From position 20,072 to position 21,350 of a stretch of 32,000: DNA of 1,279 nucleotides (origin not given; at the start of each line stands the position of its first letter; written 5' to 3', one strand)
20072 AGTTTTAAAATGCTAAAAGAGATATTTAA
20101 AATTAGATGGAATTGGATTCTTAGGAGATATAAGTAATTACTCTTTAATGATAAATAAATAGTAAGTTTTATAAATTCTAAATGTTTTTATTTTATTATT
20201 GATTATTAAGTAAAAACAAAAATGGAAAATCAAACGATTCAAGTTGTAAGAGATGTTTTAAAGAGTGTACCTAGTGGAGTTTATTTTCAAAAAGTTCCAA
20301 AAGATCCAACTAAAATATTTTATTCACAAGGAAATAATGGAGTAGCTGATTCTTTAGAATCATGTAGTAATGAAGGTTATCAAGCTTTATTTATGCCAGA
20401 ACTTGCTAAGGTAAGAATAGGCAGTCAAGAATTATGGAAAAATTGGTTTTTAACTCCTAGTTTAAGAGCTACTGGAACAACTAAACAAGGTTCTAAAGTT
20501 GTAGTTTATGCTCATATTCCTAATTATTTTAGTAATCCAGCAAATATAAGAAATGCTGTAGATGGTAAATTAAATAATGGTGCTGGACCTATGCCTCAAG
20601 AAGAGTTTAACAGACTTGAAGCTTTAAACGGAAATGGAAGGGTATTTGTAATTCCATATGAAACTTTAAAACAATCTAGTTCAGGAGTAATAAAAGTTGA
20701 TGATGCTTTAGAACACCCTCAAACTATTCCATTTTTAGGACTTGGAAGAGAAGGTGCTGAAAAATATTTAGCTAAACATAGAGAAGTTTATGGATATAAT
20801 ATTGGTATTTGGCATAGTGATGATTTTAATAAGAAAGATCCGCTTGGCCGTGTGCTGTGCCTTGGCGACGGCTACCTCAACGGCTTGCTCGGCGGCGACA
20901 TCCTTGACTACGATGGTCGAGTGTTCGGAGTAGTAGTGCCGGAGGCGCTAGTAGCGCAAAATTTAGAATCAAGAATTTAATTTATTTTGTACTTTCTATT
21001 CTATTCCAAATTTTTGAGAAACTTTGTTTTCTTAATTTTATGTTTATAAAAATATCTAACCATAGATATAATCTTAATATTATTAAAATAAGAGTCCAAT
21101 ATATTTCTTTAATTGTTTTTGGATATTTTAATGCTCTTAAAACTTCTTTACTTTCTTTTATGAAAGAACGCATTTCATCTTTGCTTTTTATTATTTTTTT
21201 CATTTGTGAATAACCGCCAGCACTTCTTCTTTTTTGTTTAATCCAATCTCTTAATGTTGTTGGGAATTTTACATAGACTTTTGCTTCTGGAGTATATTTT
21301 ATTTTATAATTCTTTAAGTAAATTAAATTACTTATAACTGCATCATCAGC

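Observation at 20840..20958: Sharp ~120-nt GC-rich island (62 % G+C) inside a 20-25 % G+C genome, forming the 3' end of an ORF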

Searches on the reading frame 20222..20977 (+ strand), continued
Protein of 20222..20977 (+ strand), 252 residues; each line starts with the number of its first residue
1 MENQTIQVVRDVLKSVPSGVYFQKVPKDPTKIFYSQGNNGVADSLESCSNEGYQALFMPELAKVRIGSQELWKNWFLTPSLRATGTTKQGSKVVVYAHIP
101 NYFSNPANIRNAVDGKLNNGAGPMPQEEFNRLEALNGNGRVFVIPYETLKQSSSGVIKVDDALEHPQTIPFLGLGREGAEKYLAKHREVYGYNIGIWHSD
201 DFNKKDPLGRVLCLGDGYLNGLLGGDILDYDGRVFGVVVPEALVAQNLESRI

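Call 60: list_cluster_members(proteins=[P0001, P0016, P0003])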
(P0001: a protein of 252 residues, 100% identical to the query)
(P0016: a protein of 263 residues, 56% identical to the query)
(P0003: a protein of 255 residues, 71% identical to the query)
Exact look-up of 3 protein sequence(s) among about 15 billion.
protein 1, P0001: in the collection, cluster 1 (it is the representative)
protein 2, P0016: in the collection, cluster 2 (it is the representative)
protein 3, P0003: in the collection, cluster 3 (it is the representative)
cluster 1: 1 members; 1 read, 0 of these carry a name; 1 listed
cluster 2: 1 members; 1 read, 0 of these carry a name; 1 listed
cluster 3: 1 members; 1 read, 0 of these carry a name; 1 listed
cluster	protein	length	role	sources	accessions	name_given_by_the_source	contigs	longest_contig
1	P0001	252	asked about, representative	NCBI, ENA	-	-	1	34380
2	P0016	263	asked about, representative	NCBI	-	-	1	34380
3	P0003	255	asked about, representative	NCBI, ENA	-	-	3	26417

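Call 61: find_encoding_contigs(protein=P0012, flank=6000, max_places=2)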
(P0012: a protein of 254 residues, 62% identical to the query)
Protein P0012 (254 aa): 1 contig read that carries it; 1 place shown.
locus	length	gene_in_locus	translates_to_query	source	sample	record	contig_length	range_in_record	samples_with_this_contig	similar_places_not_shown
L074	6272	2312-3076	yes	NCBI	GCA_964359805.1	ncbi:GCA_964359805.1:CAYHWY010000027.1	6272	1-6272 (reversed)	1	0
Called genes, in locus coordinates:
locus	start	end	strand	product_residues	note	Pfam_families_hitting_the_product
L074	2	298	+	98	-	?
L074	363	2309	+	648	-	-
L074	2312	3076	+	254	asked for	-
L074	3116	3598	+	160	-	-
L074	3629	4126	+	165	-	-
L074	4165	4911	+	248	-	PF00590:TP_methylase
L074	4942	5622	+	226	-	-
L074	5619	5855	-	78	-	PF01037:AsnC_trans_reg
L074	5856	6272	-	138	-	?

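Call 62: find_encoding_contigs(protein=P0004, flank=6000, max_places=2)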
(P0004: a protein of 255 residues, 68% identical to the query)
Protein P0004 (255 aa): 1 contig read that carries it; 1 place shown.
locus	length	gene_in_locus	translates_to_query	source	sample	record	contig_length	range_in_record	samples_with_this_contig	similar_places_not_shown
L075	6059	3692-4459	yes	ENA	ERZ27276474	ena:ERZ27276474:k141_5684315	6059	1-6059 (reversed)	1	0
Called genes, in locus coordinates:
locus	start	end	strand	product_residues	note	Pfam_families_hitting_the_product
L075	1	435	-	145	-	?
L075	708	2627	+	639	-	PF01835:MG2 (faint)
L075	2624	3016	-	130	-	PF01850:PIN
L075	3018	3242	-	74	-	PF02697:VAPB_antitox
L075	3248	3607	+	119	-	PF04010:DUF357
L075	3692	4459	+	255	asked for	-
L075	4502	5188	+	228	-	PF00696:AA_kinase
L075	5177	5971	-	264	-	-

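Call 63: find_encoding_contigs(protein=P0006, flank=6000, max_places=2)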
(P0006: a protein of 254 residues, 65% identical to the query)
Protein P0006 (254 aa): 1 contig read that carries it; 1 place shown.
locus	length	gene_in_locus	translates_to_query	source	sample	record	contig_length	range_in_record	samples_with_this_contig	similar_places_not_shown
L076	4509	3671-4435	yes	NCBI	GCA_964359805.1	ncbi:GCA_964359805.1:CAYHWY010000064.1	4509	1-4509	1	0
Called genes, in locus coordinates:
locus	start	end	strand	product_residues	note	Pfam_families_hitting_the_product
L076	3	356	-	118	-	?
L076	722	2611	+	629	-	PF15418:DUF4625 (faint), PF01835:MG2 (faint)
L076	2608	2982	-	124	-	PF01850:PIN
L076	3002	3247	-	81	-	PF02697:VAPB_antitox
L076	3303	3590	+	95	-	PF04010:DUF357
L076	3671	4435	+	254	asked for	-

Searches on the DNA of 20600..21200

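Call 8: search_rna_families(source=window, start=20600, end=21200, threshold=evalue, max_evalue=10)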
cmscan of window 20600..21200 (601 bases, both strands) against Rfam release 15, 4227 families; matches with E-value up to 10: 3.
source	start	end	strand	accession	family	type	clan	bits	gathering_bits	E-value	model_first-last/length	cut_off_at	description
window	20731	20765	+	RF01202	sn2991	Gene; snRNA; snoRNA; CD-box;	-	16.2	60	5.7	1-98/98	no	Small nucleolar RNA sn2991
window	20828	20906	-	RF02493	Gl_U4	Gene; snRNA; splicing;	-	14.5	100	4.8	1-95/95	no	Giardia U4 spliceosomal RNA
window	20724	20773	-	RF02843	RefA5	Gene; antisense;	-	14.1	91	4.5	1-68/68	no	Enterococcus sRNA A5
